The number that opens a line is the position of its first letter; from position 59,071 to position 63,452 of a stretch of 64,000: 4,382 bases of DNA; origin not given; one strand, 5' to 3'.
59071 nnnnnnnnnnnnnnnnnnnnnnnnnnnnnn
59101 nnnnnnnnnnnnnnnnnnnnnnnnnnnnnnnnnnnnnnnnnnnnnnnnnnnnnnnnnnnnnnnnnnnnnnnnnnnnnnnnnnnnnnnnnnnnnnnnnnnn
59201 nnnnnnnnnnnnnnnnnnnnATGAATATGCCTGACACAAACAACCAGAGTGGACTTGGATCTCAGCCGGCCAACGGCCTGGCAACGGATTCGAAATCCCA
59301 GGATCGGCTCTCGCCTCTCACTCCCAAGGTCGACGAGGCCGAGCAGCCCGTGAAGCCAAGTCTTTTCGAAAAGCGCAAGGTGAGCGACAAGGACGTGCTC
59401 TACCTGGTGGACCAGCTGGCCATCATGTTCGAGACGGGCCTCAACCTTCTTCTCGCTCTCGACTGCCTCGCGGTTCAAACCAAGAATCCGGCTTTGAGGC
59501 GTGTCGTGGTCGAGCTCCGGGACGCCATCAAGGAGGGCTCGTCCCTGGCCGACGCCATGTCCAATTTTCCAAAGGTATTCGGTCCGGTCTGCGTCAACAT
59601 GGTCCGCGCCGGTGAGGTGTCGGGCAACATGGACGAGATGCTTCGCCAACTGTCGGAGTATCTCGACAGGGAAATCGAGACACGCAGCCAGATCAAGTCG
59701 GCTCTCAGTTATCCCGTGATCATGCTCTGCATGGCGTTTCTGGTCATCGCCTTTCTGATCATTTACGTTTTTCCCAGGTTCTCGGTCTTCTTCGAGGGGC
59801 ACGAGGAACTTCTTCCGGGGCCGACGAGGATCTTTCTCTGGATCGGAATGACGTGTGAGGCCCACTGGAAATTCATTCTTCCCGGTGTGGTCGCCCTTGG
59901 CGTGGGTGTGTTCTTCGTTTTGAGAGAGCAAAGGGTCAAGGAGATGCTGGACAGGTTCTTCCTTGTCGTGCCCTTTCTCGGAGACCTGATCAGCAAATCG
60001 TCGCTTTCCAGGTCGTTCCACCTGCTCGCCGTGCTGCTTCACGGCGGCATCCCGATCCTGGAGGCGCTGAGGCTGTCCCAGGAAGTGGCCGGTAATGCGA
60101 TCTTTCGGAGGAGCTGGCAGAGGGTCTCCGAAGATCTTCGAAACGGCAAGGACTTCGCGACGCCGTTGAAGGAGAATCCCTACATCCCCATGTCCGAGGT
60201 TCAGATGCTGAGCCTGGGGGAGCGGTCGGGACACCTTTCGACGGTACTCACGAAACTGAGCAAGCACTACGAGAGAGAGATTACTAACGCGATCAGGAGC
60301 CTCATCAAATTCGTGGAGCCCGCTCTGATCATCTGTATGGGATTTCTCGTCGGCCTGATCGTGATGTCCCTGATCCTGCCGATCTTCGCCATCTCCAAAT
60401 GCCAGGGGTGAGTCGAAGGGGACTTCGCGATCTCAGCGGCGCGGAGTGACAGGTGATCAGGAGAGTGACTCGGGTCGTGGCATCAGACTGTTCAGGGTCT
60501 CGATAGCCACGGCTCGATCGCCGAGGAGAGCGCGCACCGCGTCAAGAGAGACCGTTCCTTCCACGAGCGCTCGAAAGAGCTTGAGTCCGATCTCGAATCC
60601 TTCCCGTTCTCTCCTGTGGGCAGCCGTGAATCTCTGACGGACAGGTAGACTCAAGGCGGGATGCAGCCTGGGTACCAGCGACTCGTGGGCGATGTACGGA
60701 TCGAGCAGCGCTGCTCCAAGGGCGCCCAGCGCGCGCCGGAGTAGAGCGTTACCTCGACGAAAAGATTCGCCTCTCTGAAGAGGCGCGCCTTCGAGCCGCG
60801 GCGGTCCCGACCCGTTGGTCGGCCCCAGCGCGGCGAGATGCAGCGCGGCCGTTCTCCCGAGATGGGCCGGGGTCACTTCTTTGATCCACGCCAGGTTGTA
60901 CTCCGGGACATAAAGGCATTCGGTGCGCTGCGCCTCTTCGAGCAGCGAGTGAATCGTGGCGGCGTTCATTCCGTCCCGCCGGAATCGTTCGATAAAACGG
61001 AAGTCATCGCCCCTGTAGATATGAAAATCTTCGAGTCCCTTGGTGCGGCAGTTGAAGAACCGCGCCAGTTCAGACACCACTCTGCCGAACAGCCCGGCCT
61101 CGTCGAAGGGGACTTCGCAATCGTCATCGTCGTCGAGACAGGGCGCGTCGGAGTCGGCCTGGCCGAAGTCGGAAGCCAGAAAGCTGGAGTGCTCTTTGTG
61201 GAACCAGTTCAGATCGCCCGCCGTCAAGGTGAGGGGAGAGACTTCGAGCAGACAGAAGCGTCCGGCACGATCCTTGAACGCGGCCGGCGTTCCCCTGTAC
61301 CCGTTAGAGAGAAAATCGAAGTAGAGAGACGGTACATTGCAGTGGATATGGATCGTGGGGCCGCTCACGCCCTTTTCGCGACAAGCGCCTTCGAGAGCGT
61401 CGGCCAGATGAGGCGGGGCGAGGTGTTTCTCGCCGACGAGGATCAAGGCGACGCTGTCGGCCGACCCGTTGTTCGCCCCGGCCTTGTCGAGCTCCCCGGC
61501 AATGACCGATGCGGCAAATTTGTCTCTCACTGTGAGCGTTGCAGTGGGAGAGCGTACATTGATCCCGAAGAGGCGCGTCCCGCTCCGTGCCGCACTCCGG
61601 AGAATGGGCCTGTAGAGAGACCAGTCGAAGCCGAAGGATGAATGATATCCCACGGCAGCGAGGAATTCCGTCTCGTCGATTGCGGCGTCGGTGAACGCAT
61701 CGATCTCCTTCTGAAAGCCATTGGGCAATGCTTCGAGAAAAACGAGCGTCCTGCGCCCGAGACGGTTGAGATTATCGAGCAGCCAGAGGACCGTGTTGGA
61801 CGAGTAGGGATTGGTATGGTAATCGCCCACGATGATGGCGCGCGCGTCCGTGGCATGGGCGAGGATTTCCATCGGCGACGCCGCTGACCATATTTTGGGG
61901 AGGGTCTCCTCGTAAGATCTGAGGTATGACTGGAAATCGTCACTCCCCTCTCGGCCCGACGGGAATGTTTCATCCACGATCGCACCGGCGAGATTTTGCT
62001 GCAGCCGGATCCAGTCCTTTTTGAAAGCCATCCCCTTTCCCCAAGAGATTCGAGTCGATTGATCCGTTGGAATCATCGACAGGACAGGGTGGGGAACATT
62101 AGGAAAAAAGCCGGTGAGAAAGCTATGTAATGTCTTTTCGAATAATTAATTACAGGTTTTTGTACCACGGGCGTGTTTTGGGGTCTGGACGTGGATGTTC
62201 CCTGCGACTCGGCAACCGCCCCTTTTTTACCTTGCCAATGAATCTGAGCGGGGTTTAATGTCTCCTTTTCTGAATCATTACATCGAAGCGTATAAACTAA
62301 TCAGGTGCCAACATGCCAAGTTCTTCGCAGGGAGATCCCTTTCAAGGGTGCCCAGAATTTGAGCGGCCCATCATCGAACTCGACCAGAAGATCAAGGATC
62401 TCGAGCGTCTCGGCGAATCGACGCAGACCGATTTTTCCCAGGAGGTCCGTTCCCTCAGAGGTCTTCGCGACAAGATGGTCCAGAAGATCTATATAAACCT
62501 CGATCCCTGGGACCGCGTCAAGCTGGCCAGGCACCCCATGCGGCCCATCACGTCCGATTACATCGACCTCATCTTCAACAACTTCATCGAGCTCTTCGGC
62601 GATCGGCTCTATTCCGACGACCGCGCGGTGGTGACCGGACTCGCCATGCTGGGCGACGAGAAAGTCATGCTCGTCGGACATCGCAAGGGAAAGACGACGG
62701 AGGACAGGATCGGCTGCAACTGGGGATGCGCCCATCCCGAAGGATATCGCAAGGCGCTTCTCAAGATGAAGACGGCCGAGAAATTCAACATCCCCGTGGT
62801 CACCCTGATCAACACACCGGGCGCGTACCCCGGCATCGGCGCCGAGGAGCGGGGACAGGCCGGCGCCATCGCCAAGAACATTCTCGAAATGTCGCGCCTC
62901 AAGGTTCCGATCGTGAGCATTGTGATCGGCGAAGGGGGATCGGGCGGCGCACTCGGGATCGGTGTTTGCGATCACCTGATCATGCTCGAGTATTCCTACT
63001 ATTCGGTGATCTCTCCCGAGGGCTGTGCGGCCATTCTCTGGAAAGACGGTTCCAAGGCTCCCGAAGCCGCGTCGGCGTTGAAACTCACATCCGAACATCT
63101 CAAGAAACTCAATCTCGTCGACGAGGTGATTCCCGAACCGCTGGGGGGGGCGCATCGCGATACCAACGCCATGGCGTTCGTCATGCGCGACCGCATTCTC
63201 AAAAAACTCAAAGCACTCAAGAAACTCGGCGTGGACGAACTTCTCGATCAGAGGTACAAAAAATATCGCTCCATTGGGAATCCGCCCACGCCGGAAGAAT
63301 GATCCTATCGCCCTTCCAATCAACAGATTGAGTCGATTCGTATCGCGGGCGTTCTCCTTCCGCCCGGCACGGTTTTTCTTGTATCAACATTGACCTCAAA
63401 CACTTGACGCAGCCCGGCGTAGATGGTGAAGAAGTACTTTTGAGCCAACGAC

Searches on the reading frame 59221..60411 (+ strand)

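Call 54: search_protein_families(library=pfam, proteins=[window:59221-60411:+], max_evalue=0.001)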
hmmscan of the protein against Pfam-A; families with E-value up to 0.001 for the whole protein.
window:59221-60411:+ (396 aa): 1 family
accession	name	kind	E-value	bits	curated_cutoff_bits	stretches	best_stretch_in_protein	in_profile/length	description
PF00482.28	T2SSF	-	3.4e-62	208.4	25.2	2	63-185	2-125/125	Type II secretion system (T2SS), protein F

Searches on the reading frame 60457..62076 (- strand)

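Call 39: search_protein_families(library=pfam, proteins=[window:60457-62076:-], max_evalue=0.001)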
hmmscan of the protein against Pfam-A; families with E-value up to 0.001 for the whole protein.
window:60457-62076:- (539 aa): 1 family
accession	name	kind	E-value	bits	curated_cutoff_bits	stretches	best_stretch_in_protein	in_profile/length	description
PF04187.18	Cofac_haem_bdg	-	4.8e-19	69.6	27.7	1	72-184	2-115/213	Haem-binding uptake, Tiki superfamily, ChaN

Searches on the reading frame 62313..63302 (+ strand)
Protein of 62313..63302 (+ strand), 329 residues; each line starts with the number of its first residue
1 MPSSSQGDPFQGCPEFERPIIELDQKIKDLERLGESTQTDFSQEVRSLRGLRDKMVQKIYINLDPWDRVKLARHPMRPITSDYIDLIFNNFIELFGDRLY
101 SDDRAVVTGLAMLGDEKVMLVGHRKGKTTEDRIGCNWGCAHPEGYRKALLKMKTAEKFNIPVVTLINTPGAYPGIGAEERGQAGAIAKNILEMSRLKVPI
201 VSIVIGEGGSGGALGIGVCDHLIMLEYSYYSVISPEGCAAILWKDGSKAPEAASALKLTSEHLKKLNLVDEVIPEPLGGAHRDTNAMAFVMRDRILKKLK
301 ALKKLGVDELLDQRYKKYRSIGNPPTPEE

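Call 54: search_protein_families(library=pfam, proteins=[window:62313-63302:+], max_evalue=0.001)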
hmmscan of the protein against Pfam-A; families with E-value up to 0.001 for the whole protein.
window:62313-63302:+ (329 aa): 2 families
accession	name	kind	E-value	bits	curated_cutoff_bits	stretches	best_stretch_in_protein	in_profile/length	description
PF03255.19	ACCA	-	1.1e-137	458.7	23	1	15-322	3-310/310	Acetyl co-enzyme A carboxylase carboxyltransferase-like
PF01039.27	Carboxyl_trans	-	3.6e-17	62.6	22.3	1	105-254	283-428/493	Carboxyl transferase domain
